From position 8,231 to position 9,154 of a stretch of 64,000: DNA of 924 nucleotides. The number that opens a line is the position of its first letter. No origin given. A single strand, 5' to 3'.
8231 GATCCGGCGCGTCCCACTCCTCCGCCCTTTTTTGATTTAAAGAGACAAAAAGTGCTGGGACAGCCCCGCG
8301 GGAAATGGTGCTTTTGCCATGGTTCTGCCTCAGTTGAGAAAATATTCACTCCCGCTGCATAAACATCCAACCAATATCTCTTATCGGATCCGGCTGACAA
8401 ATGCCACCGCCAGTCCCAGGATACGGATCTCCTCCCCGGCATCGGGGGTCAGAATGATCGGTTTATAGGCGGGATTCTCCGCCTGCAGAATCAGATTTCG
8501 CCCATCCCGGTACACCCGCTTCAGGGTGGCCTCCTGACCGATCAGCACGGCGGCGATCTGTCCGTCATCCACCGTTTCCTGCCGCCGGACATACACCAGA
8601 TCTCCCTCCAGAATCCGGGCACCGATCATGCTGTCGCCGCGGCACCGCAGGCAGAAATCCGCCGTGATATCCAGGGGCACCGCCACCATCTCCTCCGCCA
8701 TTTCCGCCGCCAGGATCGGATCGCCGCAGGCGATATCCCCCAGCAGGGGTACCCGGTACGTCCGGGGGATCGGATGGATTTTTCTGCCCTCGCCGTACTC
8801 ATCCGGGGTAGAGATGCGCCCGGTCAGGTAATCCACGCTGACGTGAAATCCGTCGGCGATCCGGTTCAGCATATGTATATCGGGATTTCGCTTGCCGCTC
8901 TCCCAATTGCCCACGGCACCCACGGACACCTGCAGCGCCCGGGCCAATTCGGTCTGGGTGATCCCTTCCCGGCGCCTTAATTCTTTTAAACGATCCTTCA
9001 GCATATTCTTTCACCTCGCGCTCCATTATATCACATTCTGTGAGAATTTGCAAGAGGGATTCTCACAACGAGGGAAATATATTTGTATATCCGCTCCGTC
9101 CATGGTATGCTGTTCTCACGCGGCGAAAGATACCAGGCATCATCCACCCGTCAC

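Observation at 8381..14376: Orphan repressor-fibre-lysis module: a phage-derived block with no virion, replication or integration genes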

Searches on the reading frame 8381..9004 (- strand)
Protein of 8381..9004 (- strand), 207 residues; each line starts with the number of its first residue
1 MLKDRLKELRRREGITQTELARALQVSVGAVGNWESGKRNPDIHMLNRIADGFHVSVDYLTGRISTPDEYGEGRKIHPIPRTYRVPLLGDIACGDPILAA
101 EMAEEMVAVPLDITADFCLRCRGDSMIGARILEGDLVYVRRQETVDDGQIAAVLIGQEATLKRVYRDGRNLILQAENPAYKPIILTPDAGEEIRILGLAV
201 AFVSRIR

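Call 3: search_protein_families(library=pfam, proteins=[window:8381-9004:-], max_evalue=0.1)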
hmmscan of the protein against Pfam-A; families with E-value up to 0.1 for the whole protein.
window:8381-9004:- (207 aa): 13 families
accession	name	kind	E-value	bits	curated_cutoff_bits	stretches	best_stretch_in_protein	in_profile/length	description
PF00717.28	Peptidase_S24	-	2.7e-26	92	23.3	1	86-200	1-116/116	Peptidase S24-like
PF01381.28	HTH_3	-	1.8e-15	57.1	23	1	6-60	1-55/55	Helix-turn-helix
PF13560.12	HTH_31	-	2.4e-12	47.4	27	1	4-58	4-59/64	Helix-turn-helix domain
PF12844.13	HTH_19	-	1.1e-07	32.1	30.2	1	5-60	3-58/64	Helix-turn-helix domain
PF13443.12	HTH_26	-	7.5e-05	23.3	22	1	5-56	1-53/63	Cro/C1-type HTH DNA-binding domain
PF13412.12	HTH_24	-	0.0026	17.8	21.9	1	6-31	9-34/48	Winged helix-turn-helix DNA-binding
PF01047.28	MarR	-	0.022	15.1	24.6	1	6-33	9-36/59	MarR family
PF15943.11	YdaS_toxin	-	0.027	14.7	30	1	17-40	11-34/65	Bacterial toxin YdaS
PF07022.19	Phage_CI_repr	-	0.061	14.1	22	1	9-61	6-58/65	Bacteriophage CI repressor helix-turn-helix domain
PF08279.18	HTH_11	-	0.061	13.6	25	0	6-31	6-32/55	HTH domain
PF08281.18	Sigma70_r4_2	-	0.068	13.3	25.7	0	9-34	21-46/54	Sigma-70, region 4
PF20432.4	Xre-like-HTH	-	0.076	13.8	25.8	0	7-30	16-39/63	Antitoxin Xre-like helix-turn-helix domain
PF12802.13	MarR_2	-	0.099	13.3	27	0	8-31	13-37/61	MarR family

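Call 4: search_protein_families(library=phrogs, proteins=[window:8381-9004:-], max_evalue=0.1)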
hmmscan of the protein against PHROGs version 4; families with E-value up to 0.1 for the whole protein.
window:8381-9004:- (207 aa): 44 families (the best 25 are shown)
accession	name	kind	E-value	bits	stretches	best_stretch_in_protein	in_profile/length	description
phrog_4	-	transcription regulation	2.9e-44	152.6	1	2-202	137-335/400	transcriptional repressor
phrog_8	-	transcription regulation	7.6e-25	89.1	1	1-70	76-145/346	transcriptional regulator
phrog_811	-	DNA, RNA and nucleotide metabolism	1.3e-18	67.9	1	88-205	16-134/140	UmuD-like protein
phrog_3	-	transcription regulation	5.4e-15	57.1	1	1-69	88-154/430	transcriptional repressor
phrog_2328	-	transcription regulation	2.4e-12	47.8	1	2-73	16-87/128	transcriptional repressor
phrog_5823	-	transcription regulation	5.9e-12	46.4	1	3-66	8-72/404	transcriptional regulator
phrog_6201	-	transcription regulation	2.1e-10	41.6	1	114-201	26-113/121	CI-like repressor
phrog_2439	-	transcription regulation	8.3e-10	39.1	1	4-64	10-70/367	transcriptional regulator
phrog_2104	-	unknown function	1.1e-09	39.4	1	4-46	42-84/103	-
phrog_1373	-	transcription regulation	1.6e-09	38.9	1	2-95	64-158/166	transcriptional regulator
phrog_2967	-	transcription regulation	1.7e-09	38.6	1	4-63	13-72/225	transcriptional regulator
phrog_4836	-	transcription regulation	1.6e-08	35.3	1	4-48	78-122/194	CII-like regulator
phrog_8558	-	unknown function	7e-07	30.5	1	116-201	20-106/114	-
phrog_1994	-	DNA, RNA and nucleotide metabolism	1.6e-06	29.2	1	4-63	2-61/170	DNA binding protein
phrog_7241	-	transcription regulation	5.2e-06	27.5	1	7-60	67-120/122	transcriptional regulator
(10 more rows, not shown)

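Call 89: search_dna_similar(query=window:8381-9004:-, collection=phages, mode=protein, max_rows=15)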
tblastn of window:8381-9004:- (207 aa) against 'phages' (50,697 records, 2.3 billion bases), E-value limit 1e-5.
Records with a match: 171; places in all: 174; records where one place covers at least 80% of the query: 111.
Best place of each record, by identity: <60% 171.
By first word of the organism name: Staphylococcus 70; Bacteriophage 18; Paenibacillus 14; Lactobacillus 12; Bacillus 10; Streptococcus 9; Listeria 5; Faecalibacterium 3; Geobacillus 3; Marinitoga 3; and 15 more.
By host as written in the record: - 37; Staphylococcus aureus 27; Paenibacillus larvae 8; Listeria monocytogenes 5; Paenibacillus larvae ATCC 9545 3; Faecalibacterium prausnitzii 2; Lactobacillus jensenii 2; Paenibacillus larvae H23 2; and 69 more.
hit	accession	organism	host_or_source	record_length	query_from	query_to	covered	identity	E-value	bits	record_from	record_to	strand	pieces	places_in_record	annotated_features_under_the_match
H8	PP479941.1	Faecalibacterium phage Aster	Faecalibacterium sp. HTF-238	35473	14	202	91%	41.5%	5e-30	121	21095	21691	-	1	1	hypothetical protein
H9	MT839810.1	Bacteriophage sp.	human fecal samples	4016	14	206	93%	38.2%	8e-36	138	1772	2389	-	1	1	record has no annotation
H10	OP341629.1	Geobacillus phage vB_GthS_PK5.2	Geobacillus thermodenitrificans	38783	14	197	89%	39.6%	9e-32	126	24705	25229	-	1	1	transcriptional repressor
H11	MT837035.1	Bacteriophage sp.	human fecal samples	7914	14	202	91%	38.0%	1e-27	114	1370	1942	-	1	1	record has no annotation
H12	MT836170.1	Bacteriophage sp.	human fecal samples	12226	14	203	92%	37.6%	1e-29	120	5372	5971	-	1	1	record has no annotation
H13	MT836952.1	Bacteriophage sp.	human fecal samples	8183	14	203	92%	36.9%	2e-21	97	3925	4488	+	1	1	record has no annotation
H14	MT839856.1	Bacteriophage sp.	human fecal samples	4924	32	202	83%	39.9%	4e-23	101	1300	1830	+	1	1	record has no annotation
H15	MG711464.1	Faecalibacterium phage FP_Lugh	Faecalibacterium prausnitzii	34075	14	206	93%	34.5%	4e-25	107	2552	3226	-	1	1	SOS-response repressor and protease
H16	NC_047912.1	Faecalibacterium phage FP_Lugh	Faecalibacterium prausnitzii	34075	14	206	93%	34.5%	4e-25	107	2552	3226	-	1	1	transcriptional repressor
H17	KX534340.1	Phage Wrath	human bladder microbiota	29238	14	203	92%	34.9%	4e-20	93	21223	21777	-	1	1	SOS-response repressor and protease LexA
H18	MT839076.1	Bacteriophage sp.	human fecal samples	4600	15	199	89%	35.6%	9e-20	92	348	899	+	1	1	record has no annotation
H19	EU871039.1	Lactobacillus phage Lv-1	Lactobacillus jensenii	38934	19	200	88%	35.6%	2e-21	97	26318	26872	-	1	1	Ci-like repressor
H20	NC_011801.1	Lactobacillus phage Lv-1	Lactobacillus jensenii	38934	19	200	88%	35.6%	2e-21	97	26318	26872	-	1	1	transcriptional repressor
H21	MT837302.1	Bacteriophage sp.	human fecal samples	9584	14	200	90%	34.2%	6e-12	69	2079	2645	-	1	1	record has no annotation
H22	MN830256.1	Lactobacillus phage JNU_P7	Lactobacillus gasseri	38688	15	188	84%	36.3%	5e-16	81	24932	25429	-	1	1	Xre family antitoxin component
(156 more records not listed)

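Call 94: search_protein_families(library=padloc, proteins=[window:8381-9004:-], max_evalue=0.01)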
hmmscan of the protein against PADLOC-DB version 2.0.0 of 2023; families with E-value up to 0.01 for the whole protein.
window:8381-9004:- (207 aa): 20 families
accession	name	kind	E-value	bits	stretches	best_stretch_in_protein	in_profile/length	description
PDLC02926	HTH_VI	-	4e-12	44.2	1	1-61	1-61/92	-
PDLC03951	RmrA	-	9.8e-12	42.5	1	4-65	11-72/400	-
PDLC04142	capH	-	1.9e-10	39.7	1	2-64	7-69/103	capH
PDLC03952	RmrA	-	3.2e-10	37.4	1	3-62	24-83/395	-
PDLC03954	RmrA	-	4.4e-09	33.7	1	4-66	13-75/380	-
PDLC03949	RmrA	-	9.6e-09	32.6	1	4-62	5-63/363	-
PDLC03945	RmrA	-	1.5e-08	32.2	1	5-62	6-63/394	-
PDLC03956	RmrA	-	2.9e-07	27.9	1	3-60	10-68/399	-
PDLC03944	RmrA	-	3.6e-06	24.3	1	4-62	9-67/384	-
PDLC03947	RmrA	-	1.3e-05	22.3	1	2-61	12-71/383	-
PDLC03955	RmrA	-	1.9e-05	22.1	1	5-67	24-86/371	-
PDLC03665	Control_protein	-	0.00014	20.1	1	4-60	11-68/77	control protein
PDLC03948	RmrA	-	0.00018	18.5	1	3-61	10-68/397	-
PDLC04775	PDC-M69A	-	0.0002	19.9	1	11-61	17-67/113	-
PDLC03946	RmrA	-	0.0004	17.2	1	3-61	4-62/357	-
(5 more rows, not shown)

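Call 95: search_protein_families(library=ncbifam, proteins=[window:8381-9004:-], max_evalue=0.01)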
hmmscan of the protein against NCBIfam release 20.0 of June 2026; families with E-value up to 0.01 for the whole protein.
window:8381-9004:- (207 aa): 19 families
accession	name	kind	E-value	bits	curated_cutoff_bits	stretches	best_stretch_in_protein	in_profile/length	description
TIGR00498.1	lexA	equivalog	5e-30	104.6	110.95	1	84-202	79-198/203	transcriptional repressor LexA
NF041951.1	phage_RstR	subfamily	8.9e-17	61.3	80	1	2-66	3-67/108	RstR family transcriptional repressor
NF007621.2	PRK10276.1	subfamily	1e-14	54.6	110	1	114-202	27-113/115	translesion error-prone DNA polymerase V autoproteolytic subunit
TIGR03070.1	couple_hipB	subfamily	2.1e-08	34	71.65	1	5-51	6-52/58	type II toxin-antitoxin system Y4mF family antitoxin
NF052239.1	antitox_spr1629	equivalog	3.3e-07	29.8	335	1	5-62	6-63/377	spr1629 family repressor/antitoxin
NF006015.0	PRK08154.1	subfamily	4.2e-07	29.4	204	1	2-65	31-94/314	anaerobic benzoate catabolism transcriptional regulator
NF047542.1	telomere_Tap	equivalog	7.5e-06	24.9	600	1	7-43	23-59/695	telomere-associated protein Tap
NF007257.0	PRK09706.1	subfamily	9e-06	25.5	101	1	2-57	6-61/135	transcriptional repressor DicA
NF041265.1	NadS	equivalog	2.7e-05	24.4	60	1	7-42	36-71/94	NadS family protein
NF007481.0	PRK10072.1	equivalog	3.4e-05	24.2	110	1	6-42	38-74/96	HTH-type transcriptional regulator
TIGR03830.1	CxxCG_CxxCG_HTH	subfamily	5.9e-05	22.9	61.8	1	4-46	68-110/127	type II TA system antitoxin MqsA family protein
NF040522.1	VC1465_fam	subfamily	0.00019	21.5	70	1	7-47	2-44/111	VC1465 family Xer recombination activation factor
NF047948.1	male_kill_WMK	equivalog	0.00019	21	300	1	4-61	165-222/300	WO male-killing family protein Wmk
TIGR00270.2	TIGR00270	equivalog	0.00085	19.2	110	1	4-50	78-124/159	multiprotein bridging factor aMBF1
NF041575.1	antitoxPezA_Strep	equivalog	0.00091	19.2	290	1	1-57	1-57/158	type II toxin-antitoxin system antitoxin PezA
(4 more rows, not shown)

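Call 108: find_related_loci(query=window:8381-9004:-, collection=viral_contigs, flank=6000)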
Query window:8381-9004:- (207 aa) in viral_contigs; peptide patterns used: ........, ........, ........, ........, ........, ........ (x = any residue, [..] = any of these).
37 stretches matched a pattern; 21 encode a relative of the query (tblastn E <= 1e-3); 21 distinct loci.
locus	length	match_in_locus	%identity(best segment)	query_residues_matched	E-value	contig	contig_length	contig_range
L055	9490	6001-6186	53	1-62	2e-15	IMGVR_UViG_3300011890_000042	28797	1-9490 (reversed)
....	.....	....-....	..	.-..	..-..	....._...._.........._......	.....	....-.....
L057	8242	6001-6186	53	1-62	1e-15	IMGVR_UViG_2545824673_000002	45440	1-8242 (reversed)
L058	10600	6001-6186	50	1-62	2e-14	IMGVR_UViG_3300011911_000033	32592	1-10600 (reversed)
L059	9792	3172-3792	29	1-200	1e-10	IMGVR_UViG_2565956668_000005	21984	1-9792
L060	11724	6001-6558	26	1-166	8e-9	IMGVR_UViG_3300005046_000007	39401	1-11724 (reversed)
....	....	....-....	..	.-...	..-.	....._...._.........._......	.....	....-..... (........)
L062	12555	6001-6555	27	1-166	3e-7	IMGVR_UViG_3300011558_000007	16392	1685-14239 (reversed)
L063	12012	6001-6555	27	1-166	3e-7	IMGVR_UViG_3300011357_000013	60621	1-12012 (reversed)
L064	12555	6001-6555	27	1-166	3e-7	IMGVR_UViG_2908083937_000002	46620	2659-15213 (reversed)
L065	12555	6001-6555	27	1-166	3e-7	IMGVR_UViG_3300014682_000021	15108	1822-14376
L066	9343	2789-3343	28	1-166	2e-7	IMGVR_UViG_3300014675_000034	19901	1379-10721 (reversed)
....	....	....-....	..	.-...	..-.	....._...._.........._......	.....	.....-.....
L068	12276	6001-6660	26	1-197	8e-7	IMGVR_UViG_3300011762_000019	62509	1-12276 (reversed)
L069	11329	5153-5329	37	1-60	7e-6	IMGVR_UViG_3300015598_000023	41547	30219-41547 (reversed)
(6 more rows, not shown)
